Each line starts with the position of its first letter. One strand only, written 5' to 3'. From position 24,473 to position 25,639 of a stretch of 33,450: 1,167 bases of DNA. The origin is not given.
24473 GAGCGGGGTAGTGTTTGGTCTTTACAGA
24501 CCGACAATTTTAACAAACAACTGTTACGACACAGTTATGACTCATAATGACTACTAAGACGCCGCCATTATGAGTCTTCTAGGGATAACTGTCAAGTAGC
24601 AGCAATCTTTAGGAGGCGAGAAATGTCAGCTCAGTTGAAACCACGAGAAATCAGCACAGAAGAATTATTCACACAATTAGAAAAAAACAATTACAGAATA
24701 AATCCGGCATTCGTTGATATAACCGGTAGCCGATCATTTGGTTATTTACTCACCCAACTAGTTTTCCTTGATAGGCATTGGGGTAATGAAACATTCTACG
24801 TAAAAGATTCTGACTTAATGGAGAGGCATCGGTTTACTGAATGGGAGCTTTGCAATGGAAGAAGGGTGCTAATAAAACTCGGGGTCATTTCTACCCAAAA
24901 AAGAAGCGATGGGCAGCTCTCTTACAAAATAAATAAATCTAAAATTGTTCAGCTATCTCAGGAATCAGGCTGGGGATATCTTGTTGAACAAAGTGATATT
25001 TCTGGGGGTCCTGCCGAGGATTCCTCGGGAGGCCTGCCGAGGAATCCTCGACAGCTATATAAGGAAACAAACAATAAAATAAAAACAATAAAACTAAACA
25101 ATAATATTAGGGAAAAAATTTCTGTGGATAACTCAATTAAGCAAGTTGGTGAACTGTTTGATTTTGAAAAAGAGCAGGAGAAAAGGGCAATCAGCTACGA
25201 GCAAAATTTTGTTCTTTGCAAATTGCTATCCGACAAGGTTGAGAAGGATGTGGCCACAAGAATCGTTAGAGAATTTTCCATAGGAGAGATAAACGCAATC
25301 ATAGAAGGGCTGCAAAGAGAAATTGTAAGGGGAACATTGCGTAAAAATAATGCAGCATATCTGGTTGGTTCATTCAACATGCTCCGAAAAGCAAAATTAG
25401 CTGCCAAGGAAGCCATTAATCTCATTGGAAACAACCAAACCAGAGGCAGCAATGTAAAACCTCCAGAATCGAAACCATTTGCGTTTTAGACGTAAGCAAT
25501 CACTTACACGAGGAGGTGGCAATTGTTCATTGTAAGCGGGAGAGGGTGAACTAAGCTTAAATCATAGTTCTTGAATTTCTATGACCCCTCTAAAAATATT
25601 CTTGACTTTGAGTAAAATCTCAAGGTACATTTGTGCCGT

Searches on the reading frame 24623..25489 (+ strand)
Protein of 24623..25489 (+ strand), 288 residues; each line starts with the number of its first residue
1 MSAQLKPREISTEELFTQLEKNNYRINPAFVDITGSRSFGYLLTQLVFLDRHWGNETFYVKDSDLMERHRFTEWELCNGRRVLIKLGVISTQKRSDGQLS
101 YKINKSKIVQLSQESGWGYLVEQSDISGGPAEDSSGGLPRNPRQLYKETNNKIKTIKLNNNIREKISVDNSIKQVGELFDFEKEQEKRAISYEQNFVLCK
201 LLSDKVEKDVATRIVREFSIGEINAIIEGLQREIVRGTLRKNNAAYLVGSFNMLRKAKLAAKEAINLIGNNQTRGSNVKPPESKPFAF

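Call 9: search_protein_families(library=pfam, proteins=[window:24623-25489:+], max_evalue=0.01)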
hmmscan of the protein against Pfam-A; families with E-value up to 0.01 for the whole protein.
window:24623-25489:+ (288 aa): 0 families

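Call 10: search_protein_families(library=phrogs, proteins=[window:24623-25489:+], max_evalue=0.01)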
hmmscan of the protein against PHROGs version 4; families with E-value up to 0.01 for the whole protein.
window:24623-25489:+ (288 aa): 1 family
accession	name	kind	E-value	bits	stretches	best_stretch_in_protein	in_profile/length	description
phrog_678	-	DNA, RNA and nucleotide metabolism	0.001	19.7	1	52-204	65-237/346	replication initiation O-like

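Call 11: find_homologous_proteins(query=window:24623-25489:+)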
Query window:24623-25489:+ (288 aa): 1 proteins with E <= 0.001 among 764 candidates.
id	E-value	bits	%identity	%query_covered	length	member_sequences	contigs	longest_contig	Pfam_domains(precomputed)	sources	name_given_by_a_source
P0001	2.3e-185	632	100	100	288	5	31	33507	-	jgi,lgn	jgi:hypothetical protein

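Call 13: find_encoding_contigs(protein=P0001, flank=10000, max_places=10)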
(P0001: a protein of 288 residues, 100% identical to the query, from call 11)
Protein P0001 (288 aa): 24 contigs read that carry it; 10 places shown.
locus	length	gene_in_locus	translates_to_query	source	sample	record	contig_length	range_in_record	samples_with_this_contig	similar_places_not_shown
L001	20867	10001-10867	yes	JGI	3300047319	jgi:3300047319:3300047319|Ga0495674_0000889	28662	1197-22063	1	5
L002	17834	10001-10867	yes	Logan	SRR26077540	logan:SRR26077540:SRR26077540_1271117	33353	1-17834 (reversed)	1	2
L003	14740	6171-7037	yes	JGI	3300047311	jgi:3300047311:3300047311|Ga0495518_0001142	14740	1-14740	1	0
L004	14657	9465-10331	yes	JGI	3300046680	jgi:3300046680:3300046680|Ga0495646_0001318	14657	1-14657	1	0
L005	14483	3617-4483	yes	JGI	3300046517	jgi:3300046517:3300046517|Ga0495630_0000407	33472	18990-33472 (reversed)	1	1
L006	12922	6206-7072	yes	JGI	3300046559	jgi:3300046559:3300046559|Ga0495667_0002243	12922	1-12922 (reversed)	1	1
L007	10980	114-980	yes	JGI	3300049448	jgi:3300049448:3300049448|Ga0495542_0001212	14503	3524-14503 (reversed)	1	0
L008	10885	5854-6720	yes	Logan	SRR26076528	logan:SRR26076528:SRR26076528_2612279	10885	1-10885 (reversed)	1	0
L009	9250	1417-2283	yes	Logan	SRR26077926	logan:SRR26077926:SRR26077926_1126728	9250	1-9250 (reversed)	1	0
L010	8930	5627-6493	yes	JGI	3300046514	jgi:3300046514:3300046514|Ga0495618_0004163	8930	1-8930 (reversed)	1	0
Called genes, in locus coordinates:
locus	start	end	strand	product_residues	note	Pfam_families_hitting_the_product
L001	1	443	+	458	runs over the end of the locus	-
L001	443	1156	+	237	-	-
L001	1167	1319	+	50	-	-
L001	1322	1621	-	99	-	-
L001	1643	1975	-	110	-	-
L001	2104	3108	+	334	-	-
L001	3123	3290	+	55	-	-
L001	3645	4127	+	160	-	-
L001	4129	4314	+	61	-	-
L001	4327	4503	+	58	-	-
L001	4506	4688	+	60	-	-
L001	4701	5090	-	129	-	-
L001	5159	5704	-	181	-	PF13505:OMP_b-brl (faint)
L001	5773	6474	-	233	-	-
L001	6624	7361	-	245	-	-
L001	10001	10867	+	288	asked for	-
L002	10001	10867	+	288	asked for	-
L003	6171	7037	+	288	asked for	-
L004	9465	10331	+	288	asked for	-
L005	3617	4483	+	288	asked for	-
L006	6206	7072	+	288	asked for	-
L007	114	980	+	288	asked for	-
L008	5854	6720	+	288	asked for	-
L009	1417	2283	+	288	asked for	-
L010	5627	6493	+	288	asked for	-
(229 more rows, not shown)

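Call 18: search_protein_representatives(protein=window:24623-25489:+)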
Query: 288 residues. Proteins with E-value up to 0.001 (for the whole library): 44; up to 1e-10: 15; up to 1e-30: 1. The best 44 are listed.
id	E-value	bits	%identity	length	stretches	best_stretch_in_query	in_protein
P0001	7.4e-186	632.2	100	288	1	1-288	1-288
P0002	5.7e-23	98.1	36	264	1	13-261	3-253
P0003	8.1e-18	81.2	34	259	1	14-178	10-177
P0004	1.2e-17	80.7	41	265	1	14-115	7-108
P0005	4.2e-17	78.9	32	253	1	14-257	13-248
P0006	2.3e-15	73.2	47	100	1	13-95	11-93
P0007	2.4e-15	73.1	41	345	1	14-116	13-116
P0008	2.5e-15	73.1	42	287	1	14-161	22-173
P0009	5.5e-14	68.7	40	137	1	9-115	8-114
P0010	9.6e-13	64.6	42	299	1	14-135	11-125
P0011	2.3e-12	63.4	35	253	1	12-118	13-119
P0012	4.1e-12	62.5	44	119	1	19-112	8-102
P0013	8.0e-12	61.6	37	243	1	14-152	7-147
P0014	2.2e-11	60.1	41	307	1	14-114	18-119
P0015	3.7e-11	59.4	35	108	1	16-111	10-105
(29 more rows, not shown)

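Call 22: find_related_loci(query=A1, collection=viral_contigs, flank=3000)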
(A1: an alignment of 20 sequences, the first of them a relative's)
Query A1 (288 aa) in viral_contigs; peptide patterns used: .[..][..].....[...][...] (x = any residue, [..] = any of these).
31 stretches matched a pattern; 5 encode a relative of the query (tblastn E <= 1e-3); 5 distinct loci.
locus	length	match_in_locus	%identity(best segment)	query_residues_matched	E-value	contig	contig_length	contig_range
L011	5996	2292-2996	27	15-257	2e-23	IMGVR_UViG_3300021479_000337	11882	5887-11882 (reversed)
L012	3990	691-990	42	14-112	4e-22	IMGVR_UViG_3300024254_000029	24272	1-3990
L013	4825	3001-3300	42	14-112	9e-22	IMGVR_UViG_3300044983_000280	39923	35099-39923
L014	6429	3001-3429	35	10-164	2e-18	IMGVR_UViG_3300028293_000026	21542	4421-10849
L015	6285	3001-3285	42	19-112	5e-17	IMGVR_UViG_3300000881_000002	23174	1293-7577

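Call 39: find_encoding_contigs(protein=P0048, flank=3000, max_places=3)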
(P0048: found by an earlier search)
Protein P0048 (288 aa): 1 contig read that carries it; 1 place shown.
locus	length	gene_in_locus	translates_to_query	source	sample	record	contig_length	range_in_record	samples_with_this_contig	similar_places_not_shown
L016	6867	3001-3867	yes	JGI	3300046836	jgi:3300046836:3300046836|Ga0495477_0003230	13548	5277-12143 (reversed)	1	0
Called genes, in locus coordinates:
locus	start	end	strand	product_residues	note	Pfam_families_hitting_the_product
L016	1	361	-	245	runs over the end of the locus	-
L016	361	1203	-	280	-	PF12684:DUF3799, PF12705:PDDEXK_1 (weak)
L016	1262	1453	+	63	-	-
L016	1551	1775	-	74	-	-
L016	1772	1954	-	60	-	-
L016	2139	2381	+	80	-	-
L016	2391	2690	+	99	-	-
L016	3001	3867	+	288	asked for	-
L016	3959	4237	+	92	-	-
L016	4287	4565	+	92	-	-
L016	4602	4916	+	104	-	-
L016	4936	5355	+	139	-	PF13356:Arm-DNA-bind_3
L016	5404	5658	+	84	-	-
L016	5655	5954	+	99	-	-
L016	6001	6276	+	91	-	-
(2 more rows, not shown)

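Call 40: find_encoding_contigs(protein=P0047, flank=3000, max_places=3)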
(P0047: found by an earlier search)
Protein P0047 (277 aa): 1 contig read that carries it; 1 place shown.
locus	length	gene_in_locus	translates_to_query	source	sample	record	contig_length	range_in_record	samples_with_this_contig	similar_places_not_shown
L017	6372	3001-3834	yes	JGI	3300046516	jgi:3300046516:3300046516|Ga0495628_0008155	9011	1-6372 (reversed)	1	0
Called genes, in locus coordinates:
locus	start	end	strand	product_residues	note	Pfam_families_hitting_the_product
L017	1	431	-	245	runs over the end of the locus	-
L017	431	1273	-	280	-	PF12684:DUF3799, PF12705:PDDEXK_1 (weak)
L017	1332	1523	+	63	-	-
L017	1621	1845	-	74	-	-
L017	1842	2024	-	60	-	-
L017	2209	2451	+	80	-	-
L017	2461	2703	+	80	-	-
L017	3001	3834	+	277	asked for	-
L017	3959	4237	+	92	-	-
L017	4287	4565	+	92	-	-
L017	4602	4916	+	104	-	-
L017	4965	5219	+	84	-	-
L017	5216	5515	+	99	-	-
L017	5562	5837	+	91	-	-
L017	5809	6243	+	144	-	PF20901:Sf6_terminase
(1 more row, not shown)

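Call 42: find_encoding_contigs(protein=P0046, flank=3000, max_places=3)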
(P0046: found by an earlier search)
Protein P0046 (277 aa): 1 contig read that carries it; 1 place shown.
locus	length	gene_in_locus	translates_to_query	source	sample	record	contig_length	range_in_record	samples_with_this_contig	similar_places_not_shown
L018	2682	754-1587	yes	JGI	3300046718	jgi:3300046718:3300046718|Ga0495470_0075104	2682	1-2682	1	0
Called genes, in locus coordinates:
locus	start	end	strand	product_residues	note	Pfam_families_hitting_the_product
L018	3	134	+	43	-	?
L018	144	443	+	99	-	-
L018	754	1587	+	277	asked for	-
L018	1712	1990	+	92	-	-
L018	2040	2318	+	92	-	-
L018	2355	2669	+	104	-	-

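Call 43: find_encoding_contigs(protein=P0053, flank=4000, max_places=3)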
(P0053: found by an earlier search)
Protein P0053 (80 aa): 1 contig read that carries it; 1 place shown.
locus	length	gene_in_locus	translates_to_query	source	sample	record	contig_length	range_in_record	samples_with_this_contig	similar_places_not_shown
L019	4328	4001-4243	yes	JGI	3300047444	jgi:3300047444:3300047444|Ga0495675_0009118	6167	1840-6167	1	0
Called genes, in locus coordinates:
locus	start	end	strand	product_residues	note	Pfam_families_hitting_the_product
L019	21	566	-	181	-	PF13505:OMP_b-brl (faint)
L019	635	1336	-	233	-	-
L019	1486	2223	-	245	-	-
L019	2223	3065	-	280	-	PF12684:DUF3799, PF12705:PDDEXK_1 (weak)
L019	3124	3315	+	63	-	-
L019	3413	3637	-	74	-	-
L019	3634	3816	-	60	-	-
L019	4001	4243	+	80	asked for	-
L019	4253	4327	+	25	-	?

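Call 44: find_encoding_contigs(protein=P0045, flank=3000, max_places=3)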
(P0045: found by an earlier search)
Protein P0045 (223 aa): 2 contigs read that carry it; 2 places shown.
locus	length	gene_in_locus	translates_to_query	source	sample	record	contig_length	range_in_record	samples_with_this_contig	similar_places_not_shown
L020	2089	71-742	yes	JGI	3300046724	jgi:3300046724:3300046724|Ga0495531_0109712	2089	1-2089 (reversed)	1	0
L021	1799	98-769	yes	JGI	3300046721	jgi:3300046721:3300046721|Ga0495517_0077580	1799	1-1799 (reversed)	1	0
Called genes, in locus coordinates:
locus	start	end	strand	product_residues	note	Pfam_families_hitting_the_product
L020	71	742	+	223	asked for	-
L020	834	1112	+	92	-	-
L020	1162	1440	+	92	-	-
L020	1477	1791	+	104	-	-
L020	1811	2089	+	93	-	?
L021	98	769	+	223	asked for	-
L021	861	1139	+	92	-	-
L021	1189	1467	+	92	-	-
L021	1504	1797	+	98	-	?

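Call 53: find_encoding_contigs(protein=P0002, flank=2500, max_places=4)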
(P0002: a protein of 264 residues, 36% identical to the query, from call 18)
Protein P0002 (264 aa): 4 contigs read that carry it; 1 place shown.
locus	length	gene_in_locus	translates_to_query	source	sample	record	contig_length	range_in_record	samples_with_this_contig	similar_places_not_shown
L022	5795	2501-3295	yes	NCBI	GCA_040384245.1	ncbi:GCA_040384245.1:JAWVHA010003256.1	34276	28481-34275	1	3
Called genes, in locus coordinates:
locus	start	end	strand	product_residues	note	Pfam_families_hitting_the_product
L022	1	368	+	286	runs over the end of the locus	PF03837:RecT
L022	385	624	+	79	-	-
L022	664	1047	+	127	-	-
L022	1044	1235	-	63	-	-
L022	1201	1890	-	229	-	PF10609:ParA (faint), PF01656:CbiA, PF13614:AAA_31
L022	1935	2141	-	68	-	-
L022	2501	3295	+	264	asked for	-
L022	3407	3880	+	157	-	-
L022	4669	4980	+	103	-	-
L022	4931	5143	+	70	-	-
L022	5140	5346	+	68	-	-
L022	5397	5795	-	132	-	?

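Call 55: find_encoding_contigs(protein=P0005, flank=2500, max_places=4)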
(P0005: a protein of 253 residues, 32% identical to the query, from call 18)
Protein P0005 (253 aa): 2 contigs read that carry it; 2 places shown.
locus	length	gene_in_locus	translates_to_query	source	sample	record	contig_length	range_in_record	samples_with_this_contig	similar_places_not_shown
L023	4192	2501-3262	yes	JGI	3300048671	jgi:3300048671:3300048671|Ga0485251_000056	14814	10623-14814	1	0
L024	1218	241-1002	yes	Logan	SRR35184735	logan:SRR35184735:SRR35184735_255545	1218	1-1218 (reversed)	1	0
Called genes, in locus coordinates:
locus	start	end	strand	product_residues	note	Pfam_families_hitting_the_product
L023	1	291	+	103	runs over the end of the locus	-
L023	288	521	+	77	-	-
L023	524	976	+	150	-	-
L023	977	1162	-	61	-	-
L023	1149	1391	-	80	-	-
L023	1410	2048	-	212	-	PF01656:CbiA, PF02374:ArsA_ATPase (weak), PF09140:MipZ (faint), PF10609:ParA (weak), PF13614:AAA_31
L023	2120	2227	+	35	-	-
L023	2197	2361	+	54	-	-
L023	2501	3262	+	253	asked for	-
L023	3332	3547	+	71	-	-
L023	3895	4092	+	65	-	-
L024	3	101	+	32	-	?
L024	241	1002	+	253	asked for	-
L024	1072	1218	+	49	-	?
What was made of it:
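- In L022 and L023 there is no upstream plus-strand gene of note (calls 53, 55).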

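Call 56: find_encoding_contigs(protein=P0008, flank=2500, max_places=4)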
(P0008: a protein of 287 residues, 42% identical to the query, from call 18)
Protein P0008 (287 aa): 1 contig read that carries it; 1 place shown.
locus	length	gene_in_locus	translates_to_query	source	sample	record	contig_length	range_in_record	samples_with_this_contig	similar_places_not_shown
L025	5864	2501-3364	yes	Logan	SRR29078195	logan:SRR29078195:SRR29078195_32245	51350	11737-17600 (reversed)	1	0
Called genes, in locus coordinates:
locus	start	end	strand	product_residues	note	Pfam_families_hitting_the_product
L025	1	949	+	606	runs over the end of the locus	-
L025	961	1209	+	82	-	PF02599:CsrA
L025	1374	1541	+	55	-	-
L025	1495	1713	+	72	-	-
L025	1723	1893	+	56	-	-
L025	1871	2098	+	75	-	-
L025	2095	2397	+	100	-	-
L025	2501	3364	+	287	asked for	-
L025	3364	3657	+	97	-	-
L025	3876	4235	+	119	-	PF08774:VRR_NUC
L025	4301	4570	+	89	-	-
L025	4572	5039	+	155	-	PF12802:MarR_2 (weak)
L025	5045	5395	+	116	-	-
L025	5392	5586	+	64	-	-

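Call 71: find_encoding_contigs(protein=P0011, flank=1500, max_places=4)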
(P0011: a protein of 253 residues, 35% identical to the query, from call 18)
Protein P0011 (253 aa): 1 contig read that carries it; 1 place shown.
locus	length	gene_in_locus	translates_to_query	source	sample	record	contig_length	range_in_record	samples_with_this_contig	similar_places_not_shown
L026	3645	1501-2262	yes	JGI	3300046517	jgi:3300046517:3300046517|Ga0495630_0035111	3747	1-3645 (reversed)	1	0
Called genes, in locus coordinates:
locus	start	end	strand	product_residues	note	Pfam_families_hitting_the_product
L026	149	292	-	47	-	-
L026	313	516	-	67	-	-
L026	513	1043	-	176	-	-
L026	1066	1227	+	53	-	-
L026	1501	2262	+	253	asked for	-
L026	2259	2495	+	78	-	-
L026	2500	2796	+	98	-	-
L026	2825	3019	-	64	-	-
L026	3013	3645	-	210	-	?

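Call 72: find_encoding_contigs(protein=P0004, flank=1500, max_places=4)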
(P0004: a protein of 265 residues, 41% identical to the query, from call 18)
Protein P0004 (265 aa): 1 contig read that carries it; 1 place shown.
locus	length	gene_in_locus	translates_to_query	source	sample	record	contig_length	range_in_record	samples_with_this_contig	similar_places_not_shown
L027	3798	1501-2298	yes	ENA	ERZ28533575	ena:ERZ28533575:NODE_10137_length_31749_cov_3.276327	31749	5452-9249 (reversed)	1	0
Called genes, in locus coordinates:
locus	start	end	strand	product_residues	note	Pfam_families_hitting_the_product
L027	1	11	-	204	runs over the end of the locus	PF04404:ERF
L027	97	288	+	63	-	-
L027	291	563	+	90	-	-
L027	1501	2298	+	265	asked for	-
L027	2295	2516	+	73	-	-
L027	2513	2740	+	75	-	-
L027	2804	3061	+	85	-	-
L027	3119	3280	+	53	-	-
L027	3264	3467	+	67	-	-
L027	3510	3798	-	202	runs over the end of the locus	-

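Call 75: search_dna_similar(query=window:24623-25489:+, collection=phages, mode=protein, max_evalue=0.001, max_rows=25)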
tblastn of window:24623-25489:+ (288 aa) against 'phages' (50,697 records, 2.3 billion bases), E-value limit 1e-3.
No match.

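Call 76: search_dna_similar(query=window:24623-25489:+, collection=plasmids, mode=protein, max_evalue=0.001, max_rows=25)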
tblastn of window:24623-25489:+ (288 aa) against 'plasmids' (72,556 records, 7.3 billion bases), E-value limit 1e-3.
No match.

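Call 77: search_protein_families(library=pfam, alignment_id=A1, max_evalue=0.01)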
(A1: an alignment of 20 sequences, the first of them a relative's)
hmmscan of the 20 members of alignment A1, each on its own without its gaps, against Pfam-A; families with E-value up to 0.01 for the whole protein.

A. member 1, P0001 (288 aa): 0 families

B. families by the number of members that match (of 20 scanned): 3 families
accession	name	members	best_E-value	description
PF05621.17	TniB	1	0.0023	Bacterial TniB protein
PF06252.17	GemA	1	0.0026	Bacteriophage Mu, GemA protein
PF22182.2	DUF6945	1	0.0034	Domain of unknown function (DUF6945)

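Call 79: search_solved_structures(query=A1, max_evalue=1)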
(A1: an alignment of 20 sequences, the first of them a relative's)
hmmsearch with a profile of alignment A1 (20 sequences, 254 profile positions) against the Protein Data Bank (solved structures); distinct sequences matched with E-value up to 1: 2.
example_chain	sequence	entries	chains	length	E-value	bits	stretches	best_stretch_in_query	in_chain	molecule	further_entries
3jth_A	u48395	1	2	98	0.72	12.8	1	61-113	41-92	Transcription activator HlyU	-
5znx_A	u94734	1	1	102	0.77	12.7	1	61-113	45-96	Transcriptional activator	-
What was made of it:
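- Tried and rejected: Pfam and a PDB sequence search with the family profile gave nothing useful (calls 9, 77, 79).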

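Call 80: search_protein_families(library=phrogs, alignment_id=A1, max_evalue=0.001)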
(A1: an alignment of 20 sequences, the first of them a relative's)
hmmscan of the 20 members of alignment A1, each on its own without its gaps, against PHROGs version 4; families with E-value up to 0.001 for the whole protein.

A. member 1, P0001 (288 aa): 0 families

B. families by the number of members that match (of 20 scanned): 16 families
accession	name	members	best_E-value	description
phrog_9773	-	14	2e-21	replication initiation O-like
phrog_270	-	10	2.3e-29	replication initiation protein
phrog_1347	-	9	4.2e-15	-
phrog_428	-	9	1.1e-10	replication initiation protein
phrog_678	-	7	2.1e-06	replication initiation O-like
phrog_9327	-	4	2.8e-13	primosomal protein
phrog_9474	-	3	2.2e-12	replication initiation protein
phrog_16304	-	3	6.1e-10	-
phrog_186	-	3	2.8e-05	DnaD-like helicase loader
phrog_6493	-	1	7.4e-08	DnaD-like helicase loader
phrog_20659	-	1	1.3e-05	-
phrog_345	-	1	5e-05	replication initiation O-like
phrog_7882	-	1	0.00018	DnaD-like helicase loader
phrog_36825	-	1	0.00036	-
phrog_391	-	1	0.00054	replication initiation O-like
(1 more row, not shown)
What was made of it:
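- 24623..25489 (+): 288-aa lambda-O-like replication initiator (N-terminal winged helix). Calls 10, 18, 80 (homologues hit phrog_9773 'replication initiation O-like' down to 2e-21).
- On lambda-O-like replication initiator (for the 288-aa protein): 14 of 20 homologues hit phrog_9773 'replication initiation O-like', best E = 2e-21 (call 80).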

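Call 83: predict_structure(alignment_id=A1)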
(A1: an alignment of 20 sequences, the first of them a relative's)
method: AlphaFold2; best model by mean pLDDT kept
length: 288 residues; sequences in the alignment: 20
mean_pLDDT: 79.1   pTM: 0.47
mean pLDDT of the five models: 79.1, 78.3, 77.4, 77.1, 76.3
residues with pLDDT >= 90: 150; 70-90: 45; 50-70: 46; < 50: 47
segments of 3 or more residues with pLDDT < 50: 126-146, 163-187
pLDDT, mean of each block of 10 residues (from residue 1): 66 87 85 96 96 95 95 96 98 95 96 83 52 44 48 57 48 42 49 87 92 94 93 89 88 95 91 67 65
secondary structure, 60 per line:
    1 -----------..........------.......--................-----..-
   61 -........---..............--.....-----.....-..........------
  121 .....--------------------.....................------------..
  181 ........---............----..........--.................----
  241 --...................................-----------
elements in order: H12-21 H28-34 H37-52 H62-69 H73-86 E89-93 E99-103 H105-114 H121-125 H146-166 H179-188 H192-203 H208-217 H220-236 H243-277

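Call 85: fold_search(model_id=the predicted structure, library=pdb)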
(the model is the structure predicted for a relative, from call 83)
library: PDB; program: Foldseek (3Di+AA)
matches with E <= 10: 1001; with E <= 0.001: 0
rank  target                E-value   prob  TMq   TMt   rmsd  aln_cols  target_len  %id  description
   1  5gpy_A                3.7e-02  0.99  0.21  0.30   5.7       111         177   18  Crystal structure of the human TFIIE complex (released 2016-11-02)
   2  4pt7_B                5.0e-02  0.97  0.23  0.45  11.2       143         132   14  Structure of initiator (released 2014-06-25)
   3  5kbj_H                5.6e-02  0.96  0.22  0.42   9.0       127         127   16  Structure of Rep-DNA complex (released 2016-06-29)
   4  7o72_W                8.6e-02  1.00  0.26  0.24   4.0       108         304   16  Yeast RNA polymerase II transcription pre-initiation complex with closed promoter DNA (released 2021-06-16)
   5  8c7o_A                8.6e-02  0.99  0.21  0.23   6.8       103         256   14  Unliganded transcriptional pleiotropic repressor CodY from Staphylococcus aureus (released 2023-06-28)
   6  2d1h_A                9.0e-02  1.00  0.27  0.67   3.6       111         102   14  Crystal structure of ST1889 protein from thermoacidophilic archaeon Sulfolobus tokodaii (released 2006-09-05)
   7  1s3j_A                9.0e-02  0.90  0.21  0.37  14.6       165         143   12  X-ray crystal structure of YusO protein from Bacillus subtilis (released 2004-04-13)
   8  9a5c_B                9.0e-02  0.47  0.17  0.20  23.7       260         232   13  Integrative model of GLPD-DNAD by crosslinking MS and deep learning (released 2024-09-18)
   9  5oqj_W                9.5e-02  0.99  0.25  0.28   3.9       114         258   16  STRUCTURE OF YEAST TRANSCRIPTION PRE-INITIATION COMPLEX WITH TFIIH (released 2018-04-25)
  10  5oqm_W                9.5e-02  0.99  0.25  0.28   3.9       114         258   16  STRUCTURE OF YEAST TRANSCRIPTION PRE-INITIATION COMPLEX WITH TFIIH AND CORE MEDIATOR (released 2018-05-09)
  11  5kbj_A                9.5e-02  0.87  0.22  0.42  10.0       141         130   16  Structure of Rep-DNA complex (released 2016-06-29)
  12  7nvs_W                1.0e-01  0.98  0.21  0.31   5.3       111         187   17  RNA polymerase II core pre-initiation complex with closed promoter DNA in proximal position (released 2021-05-05)
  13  5jbr_A                1.1e-01  0.84  0.22  0.38  15.7       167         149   13  Crystal structure of uncharacterized protein Bcav_2135 from Beutenbergia cavernae (released 2016-04-20)
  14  6gyl_W                1.1e-01  0.99  0.25  0.36   3.9       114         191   16  Structure of a yeast closed complex with distorted DNA (core CCdist) (released 2018-12-05)
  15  4pql_B                1.1e-01  0.93  0.23  0.45   9.5       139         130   14  N-Terminal domain of DNA binding protein (released 2014-06-11)
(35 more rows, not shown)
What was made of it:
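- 24623..25489 (+): Calls 83, 85 (AF2 pLDDT 79, winged-helix matches).
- On lambda-O-like replication initiator (for the 288-aa protein): The AF2 model shows a winged helix (calls 83, 85).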

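Call 93: find_related_loci(query=P0005, collection=viral_contigs, flank=1500)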
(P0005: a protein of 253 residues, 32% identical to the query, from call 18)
Query P0005 (253 aa) in viral_contigs; peptide patterns used: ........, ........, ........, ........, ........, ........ (x = any residue, [..] = any of these).
5 stretches matched a pattern, but none encodes a relative of the query by tblastn (E <= 1e-3).

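Call 94: find_related_loci(query=P0002, collection=viral_contigs, flank=1500)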
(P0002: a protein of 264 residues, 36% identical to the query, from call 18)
Query P0002 (264 aa) in viral_contigs; peptide patterns used: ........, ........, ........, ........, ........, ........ (x = any residue, [..] = any of these).
15 stretches matched a pattern, but none encodes a relative of the query by tblastn (E <= 1e-3).
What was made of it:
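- Tried and rejected: Single-protein scans for close relatives of P0002 and P0005 found none (calls 93, 94).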

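Call 96: find_related_loci(query=A6, collection=metagenome_contigs, flank=1500)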
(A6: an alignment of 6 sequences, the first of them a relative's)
Query A6 (288 aa) in metagenome_contigs; peptide patterns used: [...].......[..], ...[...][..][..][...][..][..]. (x = any residue, [..] = any of these).
109 stretches matched a pattern; 1 encode a relative of the query (tblastn E <= 1e-3); 1 distinct loci.
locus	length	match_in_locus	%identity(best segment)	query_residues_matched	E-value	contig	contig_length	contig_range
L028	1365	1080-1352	43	1-94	3e-20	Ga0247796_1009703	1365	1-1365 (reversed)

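Call 97: find_related_loci(query=A6, collection=genome_contigs, flank=1500)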
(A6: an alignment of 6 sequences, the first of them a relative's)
Query A6 (288 aa) in genome_contigs; peptide patterns used: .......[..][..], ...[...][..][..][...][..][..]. (x = any residue, [..] = any of these).
34 stretches matched a pattern, but none encodes a relative of the query by tblastn (E <= 1e-3).

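Call 107: find_encoding_contigs(protein=P0050, flank=1500, max_places=3)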
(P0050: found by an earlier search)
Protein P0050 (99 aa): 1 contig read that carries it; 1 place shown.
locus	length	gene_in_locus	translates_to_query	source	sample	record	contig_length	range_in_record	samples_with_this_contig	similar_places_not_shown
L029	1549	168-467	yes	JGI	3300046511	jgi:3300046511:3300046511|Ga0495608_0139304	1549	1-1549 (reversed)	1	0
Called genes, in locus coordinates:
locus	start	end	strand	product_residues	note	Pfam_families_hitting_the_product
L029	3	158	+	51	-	?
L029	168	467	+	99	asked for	-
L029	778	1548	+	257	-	?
